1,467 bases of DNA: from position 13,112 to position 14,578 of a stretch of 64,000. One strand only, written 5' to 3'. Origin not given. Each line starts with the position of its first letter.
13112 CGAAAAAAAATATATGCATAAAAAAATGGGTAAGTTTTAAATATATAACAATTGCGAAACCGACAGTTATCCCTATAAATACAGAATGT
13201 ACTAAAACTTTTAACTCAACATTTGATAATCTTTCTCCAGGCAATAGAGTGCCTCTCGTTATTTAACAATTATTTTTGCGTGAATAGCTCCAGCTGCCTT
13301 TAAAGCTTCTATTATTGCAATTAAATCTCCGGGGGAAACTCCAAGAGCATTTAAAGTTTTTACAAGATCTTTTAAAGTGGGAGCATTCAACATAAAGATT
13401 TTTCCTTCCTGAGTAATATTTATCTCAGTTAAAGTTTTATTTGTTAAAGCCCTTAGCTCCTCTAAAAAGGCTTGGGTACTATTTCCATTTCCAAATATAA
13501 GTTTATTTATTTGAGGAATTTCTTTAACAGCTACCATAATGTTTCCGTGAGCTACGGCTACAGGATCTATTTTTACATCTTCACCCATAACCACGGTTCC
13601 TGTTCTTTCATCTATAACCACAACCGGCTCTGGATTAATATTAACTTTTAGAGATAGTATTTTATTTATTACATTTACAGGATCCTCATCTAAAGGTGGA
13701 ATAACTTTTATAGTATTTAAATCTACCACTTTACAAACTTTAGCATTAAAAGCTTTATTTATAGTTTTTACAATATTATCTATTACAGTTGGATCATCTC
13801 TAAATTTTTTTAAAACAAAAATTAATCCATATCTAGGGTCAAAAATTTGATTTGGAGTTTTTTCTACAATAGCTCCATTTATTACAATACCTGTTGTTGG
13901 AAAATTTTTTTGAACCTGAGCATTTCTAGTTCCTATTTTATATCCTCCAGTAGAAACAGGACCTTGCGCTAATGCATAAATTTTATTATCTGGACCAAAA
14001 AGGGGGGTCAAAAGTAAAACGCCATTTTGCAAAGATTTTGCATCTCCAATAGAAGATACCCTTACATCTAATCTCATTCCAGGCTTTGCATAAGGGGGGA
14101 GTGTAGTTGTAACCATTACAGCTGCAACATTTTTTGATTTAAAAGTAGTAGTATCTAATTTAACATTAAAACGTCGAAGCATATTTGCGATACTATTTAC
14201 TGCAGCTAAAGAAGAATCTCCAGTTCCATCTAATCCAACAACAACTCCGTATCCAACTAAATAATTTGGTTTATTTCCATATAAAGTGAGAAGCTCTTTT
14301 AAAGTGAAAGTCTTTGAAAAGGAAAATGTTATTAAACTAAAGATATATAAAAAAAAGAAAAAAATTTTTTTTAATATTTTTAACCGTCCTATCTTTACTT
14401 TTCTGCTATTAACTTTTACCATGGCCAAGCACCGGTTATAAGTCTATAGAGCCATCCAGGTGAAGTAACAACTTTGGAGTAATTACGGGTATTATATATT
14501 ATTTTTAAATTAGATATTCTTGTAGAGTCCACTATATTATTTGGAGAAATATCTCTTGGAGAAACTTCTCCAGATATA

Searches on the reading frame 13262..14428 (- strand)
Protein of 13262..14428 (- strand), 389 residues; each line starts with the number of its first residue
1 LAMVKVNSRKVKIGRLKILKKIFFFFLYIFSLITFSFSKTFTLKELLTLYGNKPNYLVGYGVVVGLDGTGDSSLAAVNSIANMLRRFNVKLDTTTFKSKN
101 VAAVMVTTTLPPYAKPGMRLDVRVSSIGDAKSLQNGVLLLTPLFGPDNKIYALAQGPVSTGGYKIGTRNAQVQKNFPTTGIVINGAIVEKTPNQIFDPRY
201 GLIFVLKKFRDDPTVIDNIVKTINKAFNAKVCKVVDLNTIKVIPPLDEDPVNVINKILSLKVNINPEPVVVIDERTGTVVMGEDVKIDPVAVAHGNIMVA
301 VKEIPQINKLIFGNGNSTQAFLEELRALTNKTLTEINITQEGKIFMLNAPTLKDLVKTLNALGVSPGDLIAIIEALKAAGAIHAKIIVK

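Call 53: search_protein_families(library=pfam, proteins=[window:13262-14428:-], max_evalue=0.00001)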
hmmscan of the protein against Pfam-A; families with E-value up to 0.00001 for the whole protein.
window:13262-14428:- (389 aa): 1 family
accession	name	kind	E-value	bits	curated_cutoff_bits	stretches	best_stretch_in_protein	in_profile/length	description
PF02119.21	FlgI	-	1.5e-104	350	25.3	1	43-388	2-343/343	Flagellar P-ring protein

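Call 62: search_solved_structures(query=window:13262-14428:-, max_evalue=1e-10)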
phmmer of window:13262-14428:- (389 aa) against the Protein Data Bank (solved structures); distinct sequences matched with E-value up to 1e-10: 5.
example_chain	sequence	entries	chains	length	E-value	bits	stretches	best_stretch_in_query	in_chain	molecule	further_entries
9yec_Ba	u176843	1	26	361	5.9e-59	203.2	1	28-388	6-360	Flagellar P-ring protein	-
8z5n_4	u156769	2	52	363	3.4e-58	200.6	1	27-388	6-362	Flagellar P-ring protein | FlgI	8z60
9ydo_Ba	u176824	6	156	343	1.7e-57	198.4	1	43-388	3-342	Flagellar P-ring protein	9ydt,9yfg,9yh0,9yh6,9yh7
7bgl_a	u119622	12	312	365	6.6e-57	196.4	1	38-386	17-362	Flagellar P-ring protein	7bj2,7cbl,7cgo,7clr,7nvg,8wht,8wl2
9iyc_A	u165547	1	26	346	1.9e-56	194.9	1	43-386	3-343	Flagellar P-ring protein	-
